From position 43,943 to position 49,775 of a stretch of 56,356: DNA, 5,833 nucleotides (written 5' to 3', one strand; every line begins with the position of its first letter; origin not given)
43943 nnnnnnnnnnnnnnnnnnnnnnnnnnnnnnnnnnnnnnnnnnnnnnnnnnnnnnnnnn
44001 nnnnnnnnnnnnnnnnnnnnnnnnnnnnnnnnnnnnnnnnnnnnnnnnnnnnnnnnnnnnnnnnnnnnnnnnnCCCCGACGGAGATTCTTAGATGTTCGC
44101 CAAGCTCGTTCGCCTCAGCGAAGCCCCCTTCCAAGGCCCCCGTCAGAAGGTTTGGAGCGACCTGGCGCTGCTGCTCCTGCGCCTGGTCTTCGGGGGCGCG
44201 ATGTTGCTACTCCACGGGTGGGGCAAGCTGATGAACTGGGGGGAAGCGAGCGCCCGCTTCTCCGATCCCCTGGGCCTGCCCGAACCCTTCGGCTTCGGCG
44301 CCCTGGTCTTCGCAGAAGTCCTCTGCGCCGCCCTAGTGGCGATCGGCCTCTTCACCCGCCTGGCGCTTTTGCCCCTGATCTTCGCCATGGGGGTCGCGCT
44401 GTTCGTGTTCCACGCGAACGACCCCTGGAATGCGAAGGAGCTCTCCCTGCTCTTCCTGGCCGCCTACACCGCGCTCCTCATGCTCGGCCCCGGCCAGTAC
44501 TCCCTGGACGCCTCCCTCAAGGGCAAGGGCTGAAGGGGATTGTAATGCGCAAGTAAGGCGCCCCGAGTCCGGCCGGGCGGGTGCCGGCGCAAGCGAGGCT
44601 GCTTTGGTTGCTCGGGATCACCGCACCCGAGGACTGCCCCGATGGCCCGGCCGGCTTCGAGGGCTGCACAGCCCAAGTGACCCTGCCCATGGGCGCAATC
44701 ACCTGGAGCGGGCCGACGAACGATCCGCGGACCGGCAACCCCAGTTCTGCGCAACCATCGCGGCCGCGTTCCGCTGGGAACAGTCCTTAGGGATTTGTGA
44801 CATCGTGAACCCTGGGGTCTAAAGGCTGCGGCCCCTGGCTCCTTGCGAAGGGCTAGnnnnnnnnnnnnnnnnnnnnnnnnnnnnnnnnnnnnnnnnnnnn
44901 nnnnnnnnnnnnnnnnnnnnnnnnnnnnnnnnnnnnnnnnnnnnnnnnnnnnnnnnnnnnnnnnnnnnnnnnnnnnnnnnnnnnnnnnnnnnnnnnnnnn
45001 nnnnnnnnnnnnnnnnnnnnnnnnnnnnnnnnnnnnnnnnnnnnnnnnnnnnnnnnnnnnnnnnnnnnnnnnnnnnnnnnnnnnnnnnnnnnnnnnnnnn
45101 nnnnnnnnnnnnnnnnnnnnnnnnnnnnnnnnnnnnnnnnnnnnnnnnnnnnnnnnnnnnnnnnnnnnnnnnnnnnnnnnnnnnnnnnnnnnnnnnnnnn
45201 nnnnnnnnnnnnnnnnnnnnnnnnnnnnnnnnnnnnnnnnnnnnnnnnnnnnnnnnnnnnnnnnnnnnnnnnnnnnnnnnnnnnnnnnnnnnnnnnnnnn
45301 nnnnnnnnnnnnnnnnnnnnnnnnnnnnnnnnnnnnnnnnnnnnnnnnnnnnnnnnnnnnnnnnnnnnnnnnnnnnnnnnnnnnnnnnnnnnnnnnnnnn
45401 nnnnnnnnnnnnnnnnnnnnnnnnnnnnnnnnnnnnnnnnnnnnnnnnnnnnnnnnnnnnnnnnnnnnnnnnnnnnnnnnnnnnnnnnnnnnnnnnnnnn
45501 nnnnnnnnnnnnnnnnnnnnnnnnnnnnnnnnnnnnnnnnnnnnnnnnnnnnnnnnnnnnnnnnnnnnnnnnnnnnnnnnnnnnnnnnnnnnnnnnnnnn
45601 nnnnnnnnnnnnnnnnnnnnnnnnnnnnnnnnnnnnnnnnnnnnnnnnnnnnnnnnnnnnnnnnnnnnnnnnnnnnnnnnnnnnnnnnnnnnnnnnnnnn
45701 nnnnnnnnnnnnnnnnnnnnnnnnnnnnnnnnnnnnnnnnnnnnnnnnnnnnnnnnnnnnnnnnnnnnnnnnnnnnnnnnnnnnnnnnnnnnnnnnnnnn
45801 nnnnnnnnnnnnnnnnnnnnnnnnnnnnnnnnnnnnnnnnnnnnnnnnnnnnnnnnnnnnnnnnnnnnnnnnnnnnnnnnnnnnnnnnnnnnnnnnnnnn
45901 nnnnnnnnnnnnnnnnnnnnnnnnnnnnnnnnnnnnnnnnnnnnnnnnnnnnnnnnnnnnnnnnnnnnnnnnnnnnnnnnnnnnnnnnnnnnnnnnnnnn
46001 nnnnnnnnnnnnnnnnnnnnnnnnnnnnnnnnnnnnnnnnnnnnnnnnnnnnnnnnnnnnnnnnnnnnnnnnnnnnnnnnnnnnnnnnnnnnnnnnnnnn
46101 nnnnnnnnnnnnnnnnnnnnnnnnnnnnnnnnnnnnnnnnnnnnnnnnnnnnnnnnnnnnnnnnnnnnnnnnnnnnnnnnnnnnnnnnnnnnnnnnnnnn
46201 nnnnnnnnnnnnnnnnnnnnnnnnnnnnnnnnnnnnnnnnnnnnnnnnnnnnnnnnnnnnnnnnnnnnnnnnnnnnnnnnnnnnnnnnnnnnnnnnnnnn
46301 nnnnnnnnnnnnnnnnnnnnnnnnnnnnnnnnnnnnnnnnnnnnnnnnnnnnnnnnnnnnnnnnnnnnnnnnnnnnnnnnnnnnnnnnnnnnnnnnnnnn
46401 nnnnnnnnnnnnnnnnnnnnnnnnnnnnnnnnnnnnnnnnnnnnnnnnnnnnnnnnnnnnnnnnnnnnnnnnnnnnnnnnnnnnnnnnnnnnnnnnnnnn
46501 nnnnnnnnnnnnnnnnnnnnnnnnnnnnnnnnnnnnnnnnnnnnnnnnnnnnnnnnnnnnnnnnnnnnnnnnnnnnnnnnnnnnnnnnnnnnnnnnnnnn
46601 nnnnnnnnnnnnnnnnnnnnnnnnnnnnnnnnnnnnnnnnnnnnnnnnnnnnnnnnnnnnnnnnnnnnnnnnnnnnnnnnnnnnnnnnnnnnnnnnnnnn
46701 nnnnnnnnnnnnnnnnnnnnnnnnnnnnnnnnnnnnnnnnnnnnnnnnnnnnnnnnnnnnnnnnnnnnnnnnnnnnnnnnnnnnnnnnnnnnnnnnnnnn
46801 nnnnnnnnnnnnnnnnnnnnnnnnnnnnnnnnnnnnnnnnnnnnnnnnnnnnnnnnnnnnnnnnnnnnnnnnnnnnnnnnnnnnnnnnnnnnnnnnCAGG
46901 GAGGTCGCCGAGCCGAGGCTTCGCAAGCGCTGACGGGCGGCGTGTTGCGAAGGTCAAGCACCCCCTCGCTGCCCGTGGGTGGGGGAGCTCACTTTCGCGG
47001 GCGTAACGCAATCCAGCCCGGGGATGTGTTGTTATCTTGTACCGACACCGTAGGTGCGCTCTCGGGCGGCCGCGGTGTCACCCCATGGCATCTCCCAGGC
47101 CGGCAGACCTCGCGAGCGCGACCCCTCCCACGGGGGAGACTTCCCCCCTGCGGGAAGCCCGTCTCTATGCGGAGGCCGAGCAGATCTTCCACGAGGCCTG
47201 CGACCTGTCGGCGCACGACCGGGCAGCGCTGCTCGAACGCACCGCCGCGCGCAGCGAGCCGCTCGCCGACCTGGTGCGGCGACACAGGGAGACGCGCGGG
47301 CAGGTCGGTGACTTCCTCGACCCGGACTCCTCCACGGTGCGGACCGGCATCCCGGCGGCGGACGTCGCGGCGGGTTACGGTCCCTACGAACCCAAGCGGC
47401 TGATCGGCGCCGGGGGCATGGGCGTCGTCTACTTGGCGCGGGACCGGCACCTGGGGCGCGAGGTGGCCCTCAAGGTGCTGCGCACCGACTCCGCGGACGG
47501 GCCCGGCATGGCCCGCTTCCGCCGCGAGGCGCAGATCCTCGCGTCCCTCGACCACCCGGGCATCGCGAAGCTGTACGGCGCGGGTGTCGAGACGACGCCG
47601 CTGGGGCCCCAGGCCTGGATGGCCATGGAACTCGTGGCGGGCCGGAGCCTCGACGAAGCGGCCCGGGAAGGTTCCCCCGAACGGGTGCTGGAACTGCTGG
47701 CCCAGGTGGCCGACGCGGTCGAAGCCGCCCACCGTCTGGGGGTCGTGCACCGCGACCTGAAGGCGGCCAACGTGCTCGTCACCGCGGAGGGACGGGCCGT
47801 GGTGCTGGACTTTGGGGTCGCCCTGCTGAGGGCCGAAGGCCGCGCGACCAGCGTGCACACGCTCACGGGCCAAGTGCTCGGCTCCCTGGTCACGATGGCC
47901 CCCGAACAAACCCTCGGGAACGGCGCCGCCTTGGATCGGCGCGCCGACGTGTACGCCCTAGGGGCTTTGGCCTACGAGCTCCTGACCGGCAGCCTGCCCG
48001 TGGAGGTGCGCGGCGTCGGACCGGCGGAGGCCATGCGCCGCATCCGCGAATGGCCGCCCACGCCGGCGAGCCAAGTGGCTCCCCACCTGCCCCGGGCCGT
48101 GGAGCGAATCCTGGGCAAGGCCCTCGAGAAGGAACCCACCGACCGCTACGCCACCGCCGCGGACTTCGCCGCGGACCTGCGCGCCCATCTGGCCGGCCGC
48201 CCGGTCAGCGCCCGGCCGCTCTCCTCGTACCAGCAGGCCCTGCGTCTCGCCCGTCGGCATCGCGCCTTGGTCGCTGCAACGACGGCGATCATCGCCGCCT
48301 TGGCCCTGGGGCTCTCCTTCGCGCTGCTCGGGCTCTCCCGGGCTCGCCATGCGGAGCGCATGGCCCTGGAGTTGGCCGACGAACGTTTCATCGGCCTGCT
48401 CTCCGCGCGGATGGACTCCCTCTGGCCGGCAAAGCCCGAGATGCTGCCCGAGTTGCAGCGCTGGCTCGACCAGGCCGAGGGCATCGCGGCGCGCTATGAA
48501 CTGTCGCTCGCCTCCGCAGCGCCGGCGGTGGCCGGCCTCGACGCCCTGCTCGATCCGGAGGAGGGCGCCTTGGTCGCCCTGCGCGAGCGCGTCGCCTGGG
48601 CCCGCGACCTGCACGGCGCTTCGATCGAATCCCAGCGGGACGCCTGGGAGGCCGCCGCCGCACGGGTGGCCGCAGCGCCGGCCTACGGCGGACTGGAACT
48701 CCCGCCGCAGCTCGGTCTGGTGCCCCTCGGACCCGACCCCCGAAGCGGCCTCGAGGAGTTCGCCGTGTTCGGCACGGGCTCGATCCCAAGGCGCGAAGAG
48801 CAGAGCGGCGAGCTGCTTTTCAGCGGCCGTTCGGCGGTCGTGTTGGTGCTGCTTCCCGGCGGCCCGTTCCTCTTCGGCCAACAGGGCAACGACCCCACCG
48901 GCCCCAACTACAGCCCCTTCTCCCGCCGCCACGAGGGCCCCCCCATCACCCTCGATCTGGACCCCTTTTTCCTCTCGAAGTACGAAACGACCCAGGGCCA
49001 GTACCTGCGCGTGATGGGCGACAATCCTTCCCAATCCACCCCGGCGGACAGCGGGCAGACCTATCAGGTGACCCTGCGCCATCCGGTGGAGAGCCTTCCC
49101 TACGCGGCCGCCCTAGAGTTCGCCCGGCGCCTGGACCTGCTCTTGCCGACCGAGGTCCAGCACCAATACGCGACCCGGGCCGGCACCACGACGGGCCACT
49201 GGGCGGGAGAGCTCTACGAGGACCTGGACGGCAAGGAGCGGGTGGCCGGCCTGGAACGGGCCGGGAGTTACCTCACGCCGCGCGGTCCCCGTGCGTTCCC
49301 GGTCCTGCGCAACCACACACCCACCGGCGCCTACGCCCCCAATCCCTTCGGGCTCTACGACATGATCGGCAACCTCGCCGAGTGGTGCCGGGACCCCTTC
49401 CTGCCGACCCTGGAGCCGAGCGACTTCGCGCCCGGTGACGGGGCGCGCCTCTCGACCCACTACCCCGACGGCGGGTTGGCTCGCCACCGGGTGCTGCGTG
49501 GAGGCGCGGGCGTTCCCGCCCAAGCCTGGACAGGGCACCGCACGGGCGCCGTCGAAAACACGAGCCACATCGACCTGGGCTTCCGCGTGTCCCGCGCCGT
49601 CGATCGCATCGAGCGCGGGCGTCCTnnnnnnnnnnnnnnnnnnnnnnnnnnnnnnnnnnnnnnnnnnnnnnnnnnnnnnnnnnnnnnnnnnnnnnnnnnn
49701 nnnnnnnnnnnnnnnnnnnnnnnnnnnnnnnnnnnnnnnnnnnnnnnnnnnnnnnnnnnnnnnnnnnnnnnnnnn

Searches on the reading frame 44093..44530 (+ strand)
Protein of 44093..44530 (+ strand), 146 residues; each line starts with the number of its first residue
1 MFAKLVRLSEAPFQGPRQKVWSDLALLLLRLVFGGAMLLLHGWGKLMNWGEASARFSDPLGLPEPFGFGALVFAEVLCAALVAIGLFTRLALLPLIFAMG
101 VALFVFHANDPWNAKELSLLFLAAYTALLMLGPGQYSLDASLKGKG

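Call 96: search_protein_families(library=pfam, proteins=[window:44093-44530:+], max_evalue=0.001)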
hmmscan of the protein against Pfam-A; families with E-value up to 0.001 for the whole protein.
window:44093-44530:+ (146 aa): 2 families
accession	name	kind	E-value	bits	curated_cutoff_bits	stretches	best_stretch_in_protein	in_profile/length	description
PF07681.17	DoxX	-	6.4e-12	46.4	23.6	1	25-108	1-85/85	DoxX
PF07291.16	MauE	-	0.0005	20.8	27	1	24-103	3-84/128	Methylamine utilisation protein MauE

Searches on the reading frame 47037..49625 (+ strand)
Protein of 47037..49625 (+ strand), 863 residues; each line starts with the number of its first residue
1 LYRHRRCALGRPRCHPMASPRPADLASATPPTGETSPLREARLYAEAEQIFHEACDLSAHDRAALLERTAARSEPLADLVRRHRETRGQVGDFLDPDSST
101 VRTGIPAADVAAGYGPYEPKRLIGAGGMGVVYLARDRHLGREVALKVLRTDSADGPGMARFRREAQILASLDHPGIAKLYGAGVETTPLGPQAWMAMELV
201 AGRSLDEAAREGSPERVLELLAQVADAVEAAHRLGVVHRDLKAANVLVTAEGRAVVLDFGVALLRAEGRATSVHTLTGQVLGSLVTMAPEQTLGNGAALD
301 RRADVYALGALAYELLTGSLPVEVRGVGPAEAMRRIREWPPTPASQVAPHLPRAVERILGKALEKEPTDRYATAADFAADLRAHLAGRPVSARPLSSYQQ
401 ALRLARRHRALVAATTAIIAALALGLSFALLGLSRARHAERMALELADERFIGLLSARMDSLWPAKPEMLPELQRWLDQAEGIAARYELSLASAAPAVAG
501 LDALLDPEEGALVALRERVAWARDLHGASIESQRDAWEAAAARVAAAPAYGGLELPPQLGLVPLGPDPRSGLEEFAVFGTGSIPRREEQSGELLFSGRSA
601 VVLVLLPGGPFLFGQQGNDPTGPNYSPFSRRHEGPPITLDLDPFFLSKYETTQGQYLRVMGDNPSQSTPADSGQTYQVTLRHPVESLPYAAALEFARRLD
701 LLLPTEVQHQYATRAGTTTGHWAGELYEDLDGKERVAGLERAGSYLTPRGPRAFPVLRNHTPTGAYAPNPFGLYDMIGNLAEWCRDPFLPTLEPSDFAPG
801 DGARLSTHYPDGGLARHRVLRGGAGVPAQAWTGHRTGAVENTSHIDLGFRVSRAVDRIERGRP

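Call 96: search_protein_families(library=pfam, proteins=[window:47037-49625:+], max_evalue=0.001)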
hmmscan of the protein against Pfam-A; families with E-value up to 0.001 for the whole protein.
window:47037-49625:+ (863 aa): 6 families
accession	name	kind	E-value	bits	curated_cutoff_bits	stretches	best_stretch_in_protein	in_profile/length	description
PF00069.31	Pkinase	-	3.5e-38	132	31.7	1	117-372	1-253/263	Protein kinase domain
PF03781.23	FGE-sulfatase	-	1.9e-29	103.5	23.3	1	603-851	5-253/255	Sulfatase-modifying factor enzyme 1-like domain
PF07714.23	PK_Tyr_Ser-Thr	-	8.2e-26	91.3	23.1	1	121-371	5-249/258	Protein tyrosine and serine/threonine kinase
PF06293.20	Kdo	-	1.9e-08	34.5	21.3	1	156-276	53-183/207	Lipopolysaccharide kinase (Kdo/WaaP) family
PF03109.22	ABC1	-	4.5e-06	26.4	22.9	1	193-262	143-214/244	ABC1 atypical kinase-like domain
PF01636.29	APH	-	4.8e-05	23.7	23.2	1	216-261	146-196/239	Phosphotransferase enzyme family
